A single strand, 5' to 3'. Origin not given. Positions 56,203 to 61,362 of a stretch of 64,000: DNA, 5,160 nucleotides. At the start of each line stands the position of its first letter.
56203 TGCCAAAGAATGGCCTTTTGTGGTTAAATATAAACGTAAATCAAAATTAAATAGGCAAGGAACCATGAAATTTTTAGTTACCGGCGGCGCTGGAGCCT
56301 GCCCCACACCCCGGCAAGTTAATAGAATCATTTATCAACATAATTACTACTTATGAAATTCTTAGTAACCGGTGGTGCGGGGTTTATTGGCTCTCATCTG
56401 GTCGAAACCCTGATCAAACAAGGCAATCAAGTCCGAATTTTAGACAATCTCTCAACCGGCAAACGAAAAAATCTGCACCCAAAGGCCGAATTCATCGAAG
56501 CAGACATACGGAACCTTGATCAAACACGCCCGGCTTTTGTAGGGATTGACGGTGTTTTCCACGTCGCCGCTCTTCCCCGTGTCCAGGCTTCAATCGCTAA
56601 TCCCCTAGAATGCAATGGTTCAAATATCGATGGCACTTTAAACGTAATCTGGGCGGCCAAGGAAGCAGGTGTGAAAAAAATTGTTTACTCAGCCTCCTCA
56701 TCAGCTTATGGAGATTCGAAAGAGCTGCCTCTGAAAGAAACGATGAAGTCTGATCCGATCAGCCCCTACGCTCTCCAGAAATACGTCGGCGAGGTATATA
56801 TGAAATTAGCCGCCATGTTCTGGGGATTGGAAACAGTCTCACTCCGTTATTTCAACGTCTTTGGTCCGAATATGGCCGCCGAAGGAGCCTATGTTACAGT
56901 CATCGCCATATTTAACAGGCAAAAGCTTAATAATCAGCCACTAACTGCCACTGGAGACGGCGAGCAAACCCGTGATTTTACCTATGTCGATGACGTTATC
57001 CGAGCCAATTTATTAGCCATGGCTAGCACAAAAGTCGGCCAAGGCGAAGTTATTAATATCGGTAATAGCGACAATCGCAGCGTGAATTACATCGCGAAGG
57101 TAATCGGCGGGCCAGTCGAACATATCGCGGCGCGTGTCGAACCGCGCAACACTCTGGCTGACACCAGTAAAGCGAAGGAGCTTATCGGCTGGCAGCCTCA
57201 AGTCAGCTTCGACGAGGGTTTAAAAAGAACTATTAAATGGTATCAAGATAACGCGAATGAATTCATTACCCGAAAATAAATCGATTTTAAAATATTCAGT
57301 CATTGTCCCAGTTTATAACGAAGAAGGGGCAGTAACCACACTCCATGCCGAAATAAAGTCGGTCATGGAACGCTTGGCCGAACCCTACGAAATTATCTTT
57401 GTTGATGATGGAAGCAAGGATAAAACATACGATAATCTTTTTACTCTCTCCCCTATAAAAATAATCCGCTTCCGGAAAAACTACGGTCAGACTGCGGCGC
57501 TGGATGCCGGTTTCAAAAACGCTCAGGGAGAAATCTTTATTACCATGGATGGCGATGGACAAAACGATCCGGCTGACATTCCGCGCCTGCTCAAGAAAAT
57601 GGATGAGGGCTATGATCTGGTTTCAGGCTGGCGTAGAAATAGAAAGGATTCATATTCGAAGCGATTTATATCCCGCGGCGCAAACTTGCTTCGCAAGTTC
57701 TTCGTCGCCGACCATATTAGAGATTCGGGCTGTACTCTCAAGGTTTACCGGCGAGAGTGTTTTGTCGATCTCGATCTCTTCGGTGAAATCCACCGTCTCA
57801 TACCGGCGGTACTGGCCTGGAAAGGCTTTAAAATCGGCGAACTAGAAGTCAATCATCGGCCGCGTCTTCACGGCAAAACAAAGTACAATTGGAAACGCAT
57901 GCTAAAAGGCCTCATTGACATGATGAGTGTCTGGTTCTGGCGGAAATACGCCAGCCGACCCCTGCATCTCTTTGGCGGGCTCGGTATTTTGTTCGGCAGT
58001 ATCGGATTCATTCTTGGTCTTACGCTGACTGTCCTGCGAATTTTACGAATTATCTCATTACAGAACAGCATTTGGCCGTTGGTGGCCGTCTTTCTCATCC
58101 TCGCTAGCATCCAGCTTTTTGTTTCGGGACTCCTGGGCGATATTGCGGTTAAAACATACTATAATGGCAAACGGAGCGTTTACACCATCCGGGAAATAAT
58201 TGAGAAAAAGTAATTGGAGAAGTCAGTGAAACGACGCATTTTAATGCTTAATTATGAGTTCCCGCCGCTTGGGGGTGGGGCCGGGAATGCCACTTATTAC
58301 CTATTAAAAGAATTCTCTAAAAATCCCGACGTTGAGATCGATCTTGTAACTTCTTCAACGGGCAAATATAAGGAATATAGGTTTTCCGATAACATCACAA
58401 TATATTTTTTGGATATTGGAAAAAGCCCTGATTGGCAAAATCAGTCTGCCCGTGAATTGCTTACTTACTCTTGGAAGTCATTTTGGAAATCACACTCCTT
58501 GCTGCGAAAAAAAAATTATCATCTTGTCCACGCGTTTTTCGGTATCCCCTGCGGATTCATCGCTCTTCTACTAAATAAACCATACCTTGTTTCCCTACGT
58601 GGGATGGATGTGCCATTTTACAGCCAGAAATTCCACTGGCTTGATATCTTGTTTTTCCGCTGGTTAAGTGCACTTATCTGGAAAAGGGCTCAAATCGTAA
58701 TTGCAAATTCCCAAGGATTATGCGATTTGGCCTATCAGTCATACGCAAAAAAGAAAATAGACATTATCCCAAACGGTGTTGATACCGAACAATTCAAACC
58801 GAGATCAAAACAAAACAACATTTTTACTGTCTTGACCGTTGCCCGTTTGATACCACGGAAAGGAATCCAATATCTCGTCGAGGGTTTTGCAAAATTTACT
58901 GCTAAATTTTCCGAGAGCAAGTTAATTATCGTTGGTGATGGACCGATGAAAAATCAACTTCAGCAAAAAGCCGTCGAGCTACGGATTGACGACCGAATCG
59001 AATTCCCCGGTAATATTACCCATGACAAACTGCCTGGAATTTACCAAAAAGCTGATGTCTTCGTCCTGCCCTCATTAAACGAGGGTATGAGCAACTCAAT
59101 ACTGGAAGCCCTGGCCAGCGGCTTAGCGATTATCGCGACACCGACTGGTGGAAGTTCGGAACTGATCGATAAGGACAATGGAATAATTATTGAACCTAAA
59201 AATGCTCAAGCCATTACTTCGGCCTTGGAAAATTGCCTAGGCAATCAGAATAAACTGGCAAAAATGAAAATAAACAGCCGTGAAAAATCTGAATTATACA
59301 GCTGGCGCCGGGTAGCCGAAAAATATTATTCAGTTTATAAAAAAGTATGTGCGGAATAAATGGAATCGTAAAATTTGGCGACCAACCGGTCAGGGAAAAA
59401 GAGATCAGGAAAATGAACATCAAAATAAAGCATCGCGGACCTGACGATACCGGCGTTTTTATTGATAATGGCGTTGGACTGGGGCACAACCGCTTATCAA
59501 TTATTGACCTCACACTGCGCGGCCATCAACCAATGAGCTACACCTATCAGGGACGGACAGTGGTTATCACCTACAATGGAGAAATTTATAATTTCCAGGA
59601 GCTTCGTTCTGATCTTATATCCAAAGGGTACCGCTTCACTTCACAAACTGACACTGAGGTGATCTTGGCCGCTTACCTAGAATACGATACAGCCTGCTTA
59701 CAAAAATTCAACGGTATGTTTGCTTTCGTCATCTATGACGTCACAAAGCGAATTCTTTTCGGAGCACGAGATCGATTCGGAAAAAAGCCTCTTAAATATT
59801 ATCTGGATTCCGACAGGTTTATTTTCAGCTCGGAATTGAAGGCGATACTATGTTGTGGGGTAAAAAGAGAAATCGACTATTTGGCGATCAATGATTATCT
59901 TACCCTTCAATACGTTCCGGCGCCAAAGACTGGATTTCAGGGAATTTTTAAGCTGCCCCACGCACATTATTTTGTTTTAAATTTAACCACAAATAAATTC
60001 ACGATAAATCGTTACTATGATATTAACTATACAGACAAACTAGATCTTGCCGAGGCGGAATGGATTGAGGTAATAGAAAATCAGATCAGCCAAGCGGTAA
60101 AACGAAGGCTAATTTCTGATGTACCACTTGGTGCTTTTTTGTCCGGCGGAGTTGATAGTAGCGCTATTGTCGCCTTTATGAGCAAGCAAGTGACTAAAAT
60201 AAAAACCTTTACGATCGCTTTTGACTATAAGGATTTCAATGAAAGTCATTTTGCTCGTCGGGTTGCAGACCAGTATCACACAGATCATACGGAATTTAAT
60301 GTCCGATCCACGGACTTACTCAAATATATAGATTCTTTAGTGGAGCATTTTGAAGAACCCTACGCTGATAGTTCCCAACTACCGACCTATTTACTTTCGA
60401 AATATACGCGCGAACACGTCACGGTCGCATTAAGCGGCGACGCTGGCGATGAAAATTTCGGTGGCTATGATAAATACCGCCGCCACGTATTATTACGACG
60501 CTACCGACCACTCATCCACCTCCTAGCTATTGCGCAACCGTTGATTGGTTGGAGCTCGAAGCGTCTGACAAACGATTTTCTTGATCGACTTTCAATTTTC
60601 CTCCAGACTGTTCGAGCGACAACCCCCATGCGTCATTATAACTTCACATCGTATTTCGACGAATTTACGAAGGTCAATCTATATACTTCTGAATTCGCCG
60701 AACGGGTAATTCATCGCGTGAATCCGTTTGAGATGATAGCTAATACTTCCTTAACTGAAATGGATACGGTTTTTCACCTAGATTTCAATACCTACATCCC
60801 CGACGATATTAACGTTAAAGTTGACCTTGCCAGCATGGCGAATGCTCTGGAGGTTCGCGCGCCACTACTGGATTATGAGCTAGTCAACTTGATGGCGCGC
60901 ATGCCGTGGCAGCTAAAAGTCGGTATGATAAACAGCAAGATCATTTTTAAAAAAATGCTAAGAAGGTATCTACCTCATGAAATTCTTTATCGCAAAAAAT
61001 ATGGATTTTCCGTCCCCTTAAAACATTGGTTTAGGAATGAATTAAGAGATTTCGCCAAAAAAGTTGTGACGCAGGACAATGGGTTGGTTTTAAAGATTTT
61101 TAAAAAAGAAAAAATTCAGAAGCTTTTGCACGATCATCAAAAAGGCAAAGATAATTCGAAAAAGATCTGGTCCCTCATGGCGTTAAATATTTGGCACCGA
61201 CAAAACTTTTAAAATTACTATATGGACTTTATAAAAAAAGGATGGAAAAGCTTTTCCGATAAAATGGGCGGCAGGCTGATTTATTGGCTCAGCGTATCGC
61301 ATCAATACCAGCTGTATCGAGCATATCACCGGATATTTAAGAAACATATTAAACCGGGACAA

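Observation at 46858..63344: Candidate protein O-glycosylation system: GT2 polyprenol-P-sugar synthase plus two PMT/ArnT-like GT-C transferases plus dTDP-rhamnose genes, flanking N/T-rich membrane-anchored surface proteins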

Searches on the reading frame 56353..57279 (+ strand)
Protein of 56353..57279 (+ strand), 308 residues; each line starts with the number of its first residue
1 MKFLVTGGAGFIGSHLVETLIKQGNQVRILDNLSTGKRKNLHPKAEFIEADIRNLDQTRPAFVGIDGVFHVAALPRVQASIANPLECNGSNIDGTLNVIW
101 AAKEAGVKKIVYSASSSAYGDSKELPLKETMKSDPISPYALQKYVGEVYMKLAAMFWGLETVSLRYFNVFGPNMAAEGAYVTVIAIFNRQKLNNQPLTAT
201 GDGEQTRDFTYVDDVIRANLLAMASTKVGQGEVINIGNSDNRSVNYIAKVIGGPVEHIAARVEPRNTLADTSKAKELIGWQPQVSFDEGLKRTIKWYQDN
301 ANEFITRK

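Call 5: search_protein_families(library=pfam, proteins=[window:56353-57279:+], max_evalue=0.01)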
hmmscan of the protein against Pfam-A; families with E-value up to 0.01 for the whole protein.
window:56353-57279:+ (308 aa): 9 families
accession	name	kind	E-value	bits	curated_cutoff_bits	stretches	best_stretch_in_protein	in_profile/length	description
PF01370.27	Epimerase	-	6.2e-60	203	20.9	1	4-237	2-240/240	NAD dependent epimerase/dehydratase family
PF16363.11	GDP_Man_Dehyd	-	1.7e-51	176.1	27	1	4-293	1-332/332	GDP-mannose 4,6 dehydratase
PF01073.25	3Beta_HSD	-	2.4e-29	102.7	22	1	4-224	1-230/280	3-beta hydroxysteroid dehydrogenase/isomerase family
PF02719.21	Polysacc_synt_2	-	4.1e-17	62.7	20.2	1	4-239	2-233/293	Polysaccharide biosynthesis protein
PF13460.12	NAD_binding_10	-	1.1e-12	48.7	27.2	1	7-146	1-127/184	NAD(P)H-binding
PF05368.20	NmrA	-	5.5e-10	39.8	27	1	3-118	5-110/298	NmrA-like family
PF04321.23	RmlD_sub_bind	-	2e-09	37.4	27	1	1-275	1-251/287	RmlD substrate binding domain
PF07993.18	NAD_binding_4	-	1.2e-08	34.9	20.1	1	5-134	1-172/258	Male sterility protein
PF00106.31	adh_short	-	0.0017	18.3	26.6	1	4-62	4-68/195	short chain dehydrogenase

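Call 15: search_protein_families(library=ncbifam, proteins=[window:56353-57279:+], max_evalue=0.001)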
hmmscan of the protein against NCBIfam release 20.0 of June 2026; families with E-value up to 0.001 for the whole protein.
window:56353-57279:+ (308 aa): 34 families (the best 25 are shown)
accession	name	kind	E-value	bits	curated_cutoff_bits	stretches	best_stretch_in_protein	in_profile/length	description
NF011728.1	PRK15181.1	equivalog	2.7e-57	194.3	760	1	2-301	17-341/348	Vi polysaccharide biosynthesis UDP-N-acetylglucosaminuronic acid C-4 epimerase TviC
TIGR01179.1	galE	equivalog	6.4e-51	173.1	262.3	1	3-302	2-330/332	UDP-glucose 4-epimerase GalE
TIGR04180.1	EDH_00030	hypoth_equivalog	1.4e-43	149.1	475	1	4-284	2-296/297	NAD-dependent 4,6-dehydratase LegB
TIGR01181.1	dTDP_gluc_dehyt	equivalog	6.5e-39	133.9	365.1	1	2-302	1-316/321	dTDP-glucose 4,6-dehydratase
NF007956.0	PRK10675.1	subfamily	2.8e-34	118.8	394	1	1-302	1-334/338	UDP-glucose 4-epimerase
TIGR02197.1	heptose_epim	equivalog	1.3e-33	116.6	274.6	1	4-299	2-315/316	ADP-glyceromanno-heptose 6-epimerase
TIGR03466.1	HpnA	hypoth_equivalog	5.1e-27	94.6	367.65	1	1-154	1-156/327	hopanoid-associated sugar epimerase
NF007490.0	PRK10084.1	subfamily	1.8e-25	89.7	649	1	1-302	1-339/361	dTDP-glucose 4,6-dehydratase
NF007582.0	PRK10217.1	equivalog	7.4e-24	84.5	698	1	2-260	3-275/355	dTDP-glucose 4,6-dehydratase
NF042422.1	oxyalk_red_OleD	equivalog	8.6e-23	81.2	580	1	1-246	1-241/329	2-alkyl-3-oxoalkanoate reductase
NF008872.0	PRK11908.1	equivalog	2.8e-19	69.4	294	1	1-251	2-267/349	bifunctional UDP-4-keto-pentose/UDP-xylose synthase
NF042423.1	oxyalk_red_Shew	equivalog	6.1e-19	68.3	580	1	2-225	10-223/331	2-alkyl-3-oxoalkanoate reductase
NF047922.1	GDPFucSynFcl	equivalog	2.8e-18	66.4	500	1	3-303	5-307/308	GDP-L-fucose synthase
NF008360.0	PRK11150.1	equivalog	2.9e-18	66.1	452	1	4-250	3-249/310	ADP-glyceromanno-heptose 6-epimerase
TIGR02622.1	CDP_4_6_dhtase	equivalog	7.6e-17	61.5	278.45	2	2-121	6-135/352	CDP-glucose 4,6-dehydratase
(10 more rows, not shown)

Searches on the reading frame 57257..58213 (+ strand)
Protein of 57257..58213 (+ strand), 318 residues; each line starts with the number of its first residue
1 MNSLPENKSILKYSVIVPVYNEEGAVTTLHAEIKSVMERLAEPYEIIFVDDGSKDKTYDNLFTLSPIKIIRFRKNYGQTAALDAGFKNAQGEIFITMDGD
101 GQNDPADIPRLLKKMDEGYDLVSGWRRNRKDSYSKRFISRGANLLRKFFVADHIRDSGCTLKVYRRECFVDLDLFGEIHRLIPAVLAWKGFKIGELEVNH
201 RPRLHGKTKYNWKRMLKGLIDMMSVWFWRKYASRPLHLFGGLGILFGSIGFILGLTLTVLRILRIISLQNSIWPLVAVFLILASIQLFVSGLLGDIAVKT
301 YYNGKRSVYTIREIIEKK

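Call 5: search_protein_families(library=pfam, proteins=[window:57257-58213:+], max_evalue=0.01)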
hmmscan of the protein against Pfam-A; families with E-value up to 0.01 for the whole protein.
window:57257-58213:+ (318 aa): 3 families
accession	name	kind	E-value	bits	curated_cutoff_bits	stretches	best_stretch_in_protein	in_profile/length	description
PF00535.33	Glycos_transf_2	-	2e-33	116.1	23.3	1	14-169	1-164/168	Glycosyl transferase family 2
PF10111.15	Glyco_tranf_2_2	-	1.9e-05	24.7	27.3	1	14-105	1-96/276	Glycosyltransferase like family 2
PF07332.16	Phage_holin_3_6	-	0.0098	16.4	28.4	0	240-303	34-96/116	Putative Actinobacterial Holin-X, holin superfamily III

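Call 15: search_protein_families(library=ncbifam, proteins=[window:57257-58213:+], max_evalue=0.001)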
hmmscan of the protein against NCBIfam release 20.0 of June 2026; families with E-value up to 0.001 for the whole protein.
window:57257-58213:+ (318 aa): 18 families
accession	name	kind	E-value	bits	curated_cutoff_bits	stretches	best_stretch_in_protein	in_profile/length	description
NF007986.1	PRK10714.1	equivalog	6.2e-50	170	529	1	8-317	3-314/316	undecaprenyl-phosphate 4-deoxy-4-formamido-L-arabinose transferase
NF047588.1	GlcsyltransPgfSStrep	equivalog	9.7e-43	146.5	500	1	12-310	2-301/308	glycosyltransferase PgfS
TIGR04182.1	glyco_TIGR04182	equivalog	8.9e-20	71.2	325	1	14-300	3-285/293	S-layer glycoprotein N-glycosyltransferase AglJ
NF058614.1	PPMAGASynPpgS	equivalog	1.1e-14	54.4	370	1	15-174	4-167/226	polyprenyl-phospho-N-acetylgalactosaminyl synthase PpgS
TIGR03937.1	PgaC_IcaA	equivalog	7.9e-14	51.4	422.3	1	5-117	39-152/407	poly-beta-1,6-N-acetyl-D-glucosamine synthase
TIGR03965.1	mycofact_glyco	equivalog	8.4e-12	44.7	280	1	11-115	74-179/467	mycofactocin biosynthesis glycosyltransferase MftF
NF041391.1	DPhHxTase_Halo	equivalog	1e-11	44.3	375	1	19-208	3-190/213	dolichyl-phosphate hexose transferase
TIGR04283.1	glyco_like_mftF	equivalog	1.1e-10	41.4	182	1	14-114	2-95/221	TIGR04283 family arsenosugar biosynthesis glycosyltransferase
NF041875.1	EPS_EpsD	equivalog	2.3e-10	40.4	370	1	14-117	2-106/325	exopolysaccharide biosynthesis glycosyltransferase EpsD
NF047683.1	TeichurnBiosyTuaG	equivalog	4.7e-09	36.3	400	1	13-116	8-112/252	teichuronic acid biosynthesis protein TuaG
NF007482.0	PRK10073.1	equivalog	1.4e-08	34.1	423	1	9-113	4-108/334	glycosyltransferase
NF053739.1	GlytfEpsEBac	equivalog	5.1e-08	32.2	450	1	12-101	2-93/265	glycosyltransferase EpsE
NF050050.1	ProtGlycPglI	equivalog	7.7e-08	32.1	500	1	12-141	3-135/306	GalNAc(5)-diNAcBac-PP-undecaprenol beta-1,3-glucosyltransferase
TIGR04242.1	nodulat_NodC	equivalog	9.1e-07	28.2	550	1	10-117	47-158/395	chitooligosaccharide synthase NodC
NF045692.1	OglycostaseCruG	equivalog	3.1e-06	26.4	600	1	6-123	36-161/386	2'-O-glycosyltransferase CruG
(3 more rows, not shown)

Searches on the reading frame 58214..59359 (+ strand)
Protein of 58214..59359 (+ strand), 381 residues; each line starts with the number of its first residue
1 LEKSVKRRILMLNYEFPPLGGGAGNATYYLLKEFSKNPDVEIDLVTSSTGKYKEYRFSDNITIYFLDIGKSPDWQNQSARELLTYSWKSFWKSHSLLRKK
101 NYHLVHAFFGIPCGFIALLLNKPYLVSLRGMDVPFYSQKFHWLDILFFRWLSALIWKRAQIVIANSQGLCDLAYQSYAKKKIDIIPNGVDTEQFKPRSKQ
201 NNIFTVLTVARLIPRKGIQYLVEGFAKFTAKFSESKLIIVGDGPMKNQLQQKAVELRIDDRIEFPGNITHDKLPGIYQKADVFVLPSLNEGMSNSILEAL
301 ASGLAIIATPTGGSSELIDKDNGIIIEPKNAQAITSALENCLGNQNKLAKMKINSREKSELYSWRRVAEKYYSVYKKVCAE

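Call 5: search_protein_families(library=pfam, proteins=[window:58214-59359:+], max_evalue=0.01)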
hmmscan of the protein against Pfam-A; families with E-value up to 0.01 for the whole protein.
window:58214-59359:+ (381 aa): 7 families
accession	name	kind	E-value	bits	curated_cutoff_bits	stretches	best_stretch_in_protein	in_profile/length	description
PF00534.26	Glycos_transf_1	-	2.2e-37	128.7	26.4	1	191-357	3-171/172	Glycosyl transferases group 1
PF13692.12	Glyco_trans_1_4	-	7.5e-35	120.7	27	1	205-343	3-141/142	Glycosyl transferases group 1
PF13439.12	Glyco_transf_4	-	1.8e-17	64.4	28.5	1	21-193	2-170/170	Glycosyltransferase Family 4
PF13579.12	Glyco_trans_4_4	-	4e-08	34.2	29.7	1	21-188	1-158/158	Glycosyl transferase 4-like domain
PF20706.3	GT4-conflict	-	5.1e-06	26.2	26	1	185-321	177-323/385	Family 4 Glycosyltransferase in conflict systems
PF13477.12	Glyco_trans_4_2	-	1.2e-05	26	23.4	1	36-166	21-139/139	Glycosyl transferase 4-like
PF13524.12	Glyco_trans_1_2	-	0.0032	17.9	25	1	254-369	27-140/144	Glycosyl transferase-like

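Call 81: search_protein_families(library=ncbifam, proteins=[window:58214-59359:+], max_evalue=0.00001)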
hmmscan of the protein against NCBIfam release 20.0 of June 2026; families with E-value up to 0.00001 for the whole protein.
window:58214-59359:+ (381 aa): 45 families (the best 25 are shown)
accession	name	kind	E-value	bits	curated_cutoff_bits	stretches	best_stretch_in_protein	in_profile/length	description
TIGR03088.1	stp2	hypoth_equivalog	3.7e-38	131.5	409.05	1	179-378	159-373/374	TIGR03088 family PEP-CTERM/XrtA system glycosyltransferase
NF041876.1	EPS_EpsE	equivalog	2.7e-33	115.8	400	1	156-359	159-376/389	exopolysaccharide biosynthesis GT4 family glycosyltransferase EpsE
NF047684.1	TeichurnBiosyTuaC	equivalog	7.2e-31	107.5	550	1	101-379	108-390/391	teichuronic acid biosynthesis protein TuaC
TIGR03999.1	thiol_BshA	equivalog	3.8e-29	101.8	273.7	1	94-378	77-373/375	N-acetyl-alpha-D-glucosaminyl L-malate synthase BshA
TIGR04063.1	stp3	hypoth_equivalog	5.8e-29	101.2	442.05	1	150-379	149-396/397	TIGR04063 family PEP-CTERM/XrtA system glycosyltransferase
NF046085.1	XrtY_assoc_Gly1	equivalog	6e-26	91.2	400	1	110-379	112-385/387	XrtY-associated glycosyltransferase XYAG1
TIGR04157.1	glyco_rSAM_CFB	subfamily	1.5e-25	90.1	400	1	156-373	167-394/406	TIGR04157 family glycosyltransferase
TIGR02149.1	glgA_Coryne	subfamily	7.8e-25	87.8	302.4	1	8-379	2-391/391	glycogen synthase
NF050063.1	ProtGlycPglJ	equivalog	4.5e-23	82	500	1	143-370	129-358/363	N-acetylgalactosamine-N,N'-diacetylbacillosaminyl-diphospho-undecaprenol 4-alpha-N-acetylgalactosaminyltransferase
TIGR04047.1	MSMEG_0565_glyc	hypoth_equivalog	5.2e-23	81.7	259.85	1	157-376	137-372/373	MSMEG_0565 family glycosyltransferase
NF049988.1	MGlcDAGSynMgs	equivalog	4.4e-22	79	400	1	200-379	210-388/398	alpha-monoglucosyldiacylglycerol synthase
TIGR03449.1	mycothiol_MshA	equivalog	2.6e-21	76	462.5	1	158-379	164-404/406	D-inositol-3-phosphate glycosyltransferase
NF038229.1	Glyco4_Geo_Pelo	equivalog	2.7e-21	76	400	1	97-379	51-337/338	GPMC system family 4 glycosyltransferase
NF012028.0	PRK15484.1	subfamily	3.1e-20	72.6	618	1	162-375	143-375/380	lipopolysaccharide N-acetylglucosaminyltransferase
NF050056.1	ProtGlycPglH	equivalog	7.4e-20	71.3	600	1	143-378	122-353/354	GalNAc-alpha-(1->4)-GalNAc-alpha-(1->3)-diNAcBac-PP-undecaprenol alpha-1,4-N-acetyl-D-galactosaminyltransferase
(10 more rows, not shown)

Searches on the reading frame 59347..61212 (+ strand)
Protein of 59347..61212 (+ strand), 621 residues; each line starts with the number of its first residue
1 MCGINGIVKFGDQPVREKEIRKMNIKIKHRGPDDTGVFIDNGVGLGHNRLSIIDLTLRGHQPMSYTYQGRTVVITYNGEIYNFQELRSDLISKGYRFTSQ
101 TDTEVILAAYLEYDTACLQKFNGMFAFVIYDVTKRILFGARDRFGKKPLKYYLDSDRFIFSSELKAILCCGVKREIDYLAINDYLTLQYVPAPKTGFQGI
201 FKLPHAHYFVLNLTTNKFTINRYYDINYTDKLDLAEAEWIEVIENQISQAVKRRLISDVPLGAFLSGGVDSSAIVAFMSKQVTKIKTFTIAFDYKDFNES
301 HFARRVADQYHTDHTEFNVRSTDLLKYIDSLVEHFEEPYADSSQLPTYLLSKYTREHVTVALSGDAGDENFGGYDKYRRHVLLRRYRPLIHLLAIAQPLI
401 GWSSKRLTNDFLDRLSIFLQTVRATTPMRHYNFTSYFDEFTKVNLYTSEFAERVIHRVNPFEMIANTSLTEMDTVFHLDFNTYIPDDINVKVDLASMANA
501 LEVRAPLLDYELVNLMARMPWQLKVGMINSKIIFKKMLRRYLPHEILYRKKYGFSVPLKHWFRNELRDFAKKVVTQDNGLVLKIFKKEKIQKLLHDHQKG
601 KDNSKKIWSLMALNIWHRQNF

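Call 6: search_protein_families(library=pfam, proteins=[window:59347-61212:+], max_evalue=0.01)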
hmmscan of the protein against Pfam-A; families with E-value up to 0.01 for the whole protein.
window:59347-61212:+ (621 aa): 6 families
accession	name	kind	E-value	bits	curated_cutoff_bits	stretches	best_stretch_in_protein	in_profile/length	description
PF00733.27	Asn_synthase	-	1.7e-99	334.3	21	1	244-618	3-354/354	Asparagine synthase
PF13537.11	GATase_7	-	3.8e-42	143.6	25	1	47-168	1-122/123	Glutamine amidotransferase domain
PF13522.11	GATase_6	-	9.8e-40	136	27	1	32-163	1-130/130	Glutamine amidotransferase domain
PF06508.19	QueC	-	1.5e-06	28.4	22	1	264-324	5-65/210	Queuosine biosynthesis protein QueC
PF12481.13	DUF3700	-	9e-05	22.5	27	1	117-165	125-174/228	Aluminium induced protein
PF02540.23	NAD_synthase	-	0.0021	17.7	21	1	240-322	2-84/242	NAD synthase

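Call 15: search_protein_families(library=ncbifam, proteins=[window:59347-61212:+], max_evalue=0.001)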
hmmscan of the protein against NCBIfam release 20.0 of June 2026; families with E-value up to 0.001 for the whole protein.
window:59347-61212:+ (621 aa): 10 families
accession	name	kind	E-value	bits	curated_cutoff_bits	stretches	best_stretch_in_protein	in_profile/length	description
TIGR03108.1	eps_aminotran_1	hypoth_equivalog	4.5e-177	590.5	816.9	1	1-615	1-623/628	XrtA/PEP-CTERM system amidotransferase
TIGR01536.1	asn_synth_AEB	equivalog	5.3e-151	504.1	267.1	1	2-554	1-517/517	asparagine synthase (glutamine-hydrolyzing)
TIGR03104.1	trio_amidotrans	equivalog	2e-127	425.9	570.1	2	1-378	1-384/589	N-acetylglutaminylglutamine amidotransferase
NF006949.0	PRK09431.1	equivalog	2.7e-84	283.7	499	3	1-168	1-166/554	asparagine synthase B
NF033535.1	lass_lactam_cya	exception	8.3e-79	265.8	525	2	1-411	1-417/668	lasso peptide isopeptide bond-forming cyclase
TIGR01134.1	purF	equivalog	7.8e-13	48.6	350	1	42-168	65-200/432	amidophosphoribosyltransferase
NF001484.0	PRK00331.1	subfamily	2e-10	39.7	381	1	69-168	92-199/601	isomerizing glutamine--fructose-6-phosphate transaminase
TIGR01135.1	glmS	equivalog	3.4e-10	39.1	418.05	1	68-169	90-199/607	glutamine--fructose-6-phosphate transaminase (isomerizing)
NF033561.1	macrolact_Ik_Al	subfamily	1.1e-08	34.2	300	1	193-553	151-491/561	albusnodin/ikarugamycin family macrolactam cyclase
TIGR00364.1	TIGR00364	equivalog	1.5e-05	24.7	150.3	1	264-338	4-77/201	7-cyano-7-deazaguanine synthase QueC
